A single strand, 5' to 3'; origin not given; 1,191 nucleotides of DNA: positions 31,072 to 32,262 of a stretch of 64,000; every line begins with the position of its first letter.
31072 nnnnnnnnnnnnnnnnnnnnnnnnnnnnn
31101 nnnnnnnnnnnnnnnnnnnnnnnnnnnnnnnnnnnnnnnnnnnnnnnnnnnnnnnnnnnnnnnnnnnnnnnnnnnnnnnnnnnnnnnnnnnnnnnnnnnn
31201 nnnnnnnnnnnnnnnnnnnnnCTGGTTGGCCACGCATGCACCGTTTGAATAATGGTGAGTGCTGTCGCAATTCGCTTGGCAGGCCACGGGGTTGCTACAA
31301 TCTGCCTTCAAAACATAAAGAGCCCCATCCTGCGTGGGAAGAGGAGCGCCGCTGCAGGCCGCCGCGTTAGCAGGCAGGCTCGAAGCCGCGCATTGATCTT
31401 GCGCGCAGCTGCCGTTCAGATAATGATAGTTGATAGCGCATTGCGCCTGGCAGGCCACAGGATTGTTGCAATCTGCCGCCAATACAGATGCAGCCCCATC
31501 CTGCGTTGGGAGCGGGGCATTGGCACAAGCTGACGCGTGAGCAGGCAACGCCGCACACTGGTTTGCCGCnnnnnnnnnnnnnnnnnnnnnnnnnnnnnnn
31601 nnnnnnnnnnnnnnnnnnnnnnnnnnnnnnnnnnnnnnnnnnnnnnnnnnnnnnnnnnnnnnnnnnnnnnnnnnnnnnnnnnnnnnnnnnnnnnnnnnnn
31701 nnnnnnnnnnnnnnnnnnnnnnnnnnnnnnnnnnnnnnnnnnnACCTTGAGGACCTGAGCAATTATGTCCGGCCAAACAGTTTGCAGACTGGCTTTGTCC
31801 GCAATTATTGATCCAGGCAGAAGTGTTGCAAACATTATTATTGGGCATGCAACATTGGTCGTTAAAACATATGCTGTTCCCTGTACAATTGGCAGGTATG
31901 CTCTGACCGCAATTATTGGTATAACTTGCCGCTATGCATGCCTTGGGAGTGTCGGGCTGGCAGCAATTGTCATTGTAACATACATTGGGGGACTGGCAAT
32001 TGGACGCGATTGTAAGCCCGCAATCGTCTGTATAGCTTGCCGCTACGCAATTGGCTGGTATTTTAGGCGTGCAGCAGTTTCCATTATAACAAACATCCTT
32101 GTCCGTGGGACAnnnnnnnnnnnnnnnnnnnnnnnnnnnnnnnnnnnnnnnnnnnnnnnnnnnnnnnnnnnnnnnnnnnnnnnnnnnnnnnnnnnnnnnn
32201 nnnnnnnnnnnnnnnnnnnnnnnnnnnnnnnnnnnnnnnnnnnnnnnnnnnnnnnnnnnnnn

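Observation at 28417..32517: Monocistronic 1366-aa, ~12% Cys protein led by a Flp/class-III prepilin signal: a 'giant pilin' or pilus-tip adhesin candidate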

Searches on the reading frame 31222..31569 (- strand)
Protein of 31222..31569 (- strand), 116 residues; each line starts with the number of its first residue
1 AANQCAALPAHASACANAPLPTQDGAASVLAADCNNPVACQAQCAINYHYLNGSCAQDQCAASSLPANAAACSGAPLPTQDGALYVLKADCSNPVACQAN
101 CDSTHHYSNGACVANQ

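Call 68: predict_structure(alignment_id=A4)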
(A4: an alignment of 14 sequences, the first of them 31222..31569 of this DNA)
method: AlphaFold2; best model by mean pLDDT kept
length: 116 residues; sequences in the alignment: 14
mean_pLDDT: 92.5   pTM: 0.68
mean pLDDT of the five models: 92.5, 91.5, 91.4, 90.5, 87.8
residues with pLDDT >= 90: 97; 70-90: 17; 50-70: 2; < 50: 0
segments of 3 or more residues with pLDDT < 50: none
pLDDT, mean of each block of 10 residues (from residue 1): 83 91 90 90 94 94 95 93 95 96 95 94
secondary structure, 60 per line:
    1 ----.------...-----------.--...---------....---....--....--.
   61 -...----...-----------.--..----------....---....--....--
elements in order: E12-14 E29-31 E41-44 E48-51 E54-57 E69-71 E98-101 E105-108 E111-114

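Call 70: fold_search(model_id=the predicted structure, library=pdb)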
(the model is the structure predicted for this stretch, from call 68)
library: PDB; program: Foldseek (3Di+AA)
matches with E <= 10: 51; with E <= 0.001: 0
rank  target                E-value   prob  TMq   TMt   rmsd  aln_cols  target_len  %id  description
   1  7kp7_E                1.1e+00  0.20  0.23  0.20   8.2        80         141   18  asymmetric mTNF-alpha hTNFR1 complex (released 2021-01-13)
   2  7kp7_F                1.6e+00  0.14  0.22  0.19   8.6        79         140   15  asymmetric mTNF-alpha hTNFR1 complex (released 2021-01-13)
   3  8ezm_A                1.7e+00  0.08  0.19  0.14  12.9        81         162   15  Pfs25 in complex with transmission-reducing antibody AS01-63 (released 2023-08-16)
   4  7kp7_D                2.5e+00  0.08  0.21  0.19   8.3        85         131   18  asymmetric mTNF-alpha hTNFR1 complex (released 2021-01-13)
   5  6phd_C                3.0e+00  0.06  0.19  0.14  13.1        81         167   14  Pfs25 in complex with the human transmission blocking antibody 2586 (released 2019-10-02)
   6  1z3g_A                3.1e+00  0.09  0.22  0.16  14.7        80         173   14  Crystal structure of complex between Pvs25 and Fab fragment of malaria transmission blocking antibody 2A8 (released 2005-12-06)
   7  8trt_D                3.3e+00  0.07  0.21  0.20   7.9        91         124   13  Structure of the EphA2 CRD bound to FabS1CE_C1, monoclinic form (released 2023-11-22)
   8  6azz_A                3.3e+00  0.05  0.19  0.15  12.9        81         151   15  Crystal structure of Pfs25 in complex with the transmission blocking antibody 1190 (released 2017-11-08)
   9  6phb_I                3.3e+00  0.05  0.19  0.14  12.9        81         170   15  Pfs25 in complex with the human transmission blocking antibody 2530 (released 2019-10-02)
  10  4e4d_R                3.3e+00  0.04  0.18  0.16   9.3        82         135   12  Crystal structure of mouse RANKL-OPG complex (released 2012-10-24)
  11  1z1y_B                3.3e+00  0.04  0.16  0.12  12.3        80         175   14  Crystal structure of Methylated Pvs25, an ookinete protein from Plasmodium vivax (released 2005-12-06)
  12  8ezk_B                3.5e+00  0.06  0.19  0.14  12.9        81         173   16  Pfs25 in complex with transmission-reducing antibody AS01-04 (released 2023-08-16)
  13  6phf_E                3.8e+00  0.06  0.19  0.14  12.9        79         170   16  Pfs25 in complex with the human transmission blocking antibody 2587 (released 2019-10-02)
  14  8trs_D                4.0e+00  0.04  0.17  0.16   7.5        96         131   11  Structure of the EphA2 CRD bound to FabS1CE_C1, trigonal form (released 2023-11-22)
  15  6phb_E                4.0e+00  0.04  0.19  0.14  12.9        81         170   15  Pfs25 in complex with the human transmission blocking antibody 2530 (released 2019-10-02)
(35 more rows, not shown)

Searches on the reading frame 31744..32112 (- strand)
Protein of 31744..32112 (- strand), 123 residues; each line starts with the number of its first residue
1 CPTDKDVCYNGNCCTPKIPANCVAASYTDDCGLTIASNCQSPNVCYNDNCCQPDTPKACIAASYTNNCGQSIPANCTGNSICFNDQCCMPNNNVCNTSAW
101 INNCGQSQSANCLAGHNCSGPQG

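Call 56: search_protein_families(library=pfam, proteins=[window:31744-32112:-], max_evalue=1)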
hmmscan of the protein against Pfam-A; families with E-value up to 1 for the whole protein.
window:31744-32112:- (123 aa): 0 families
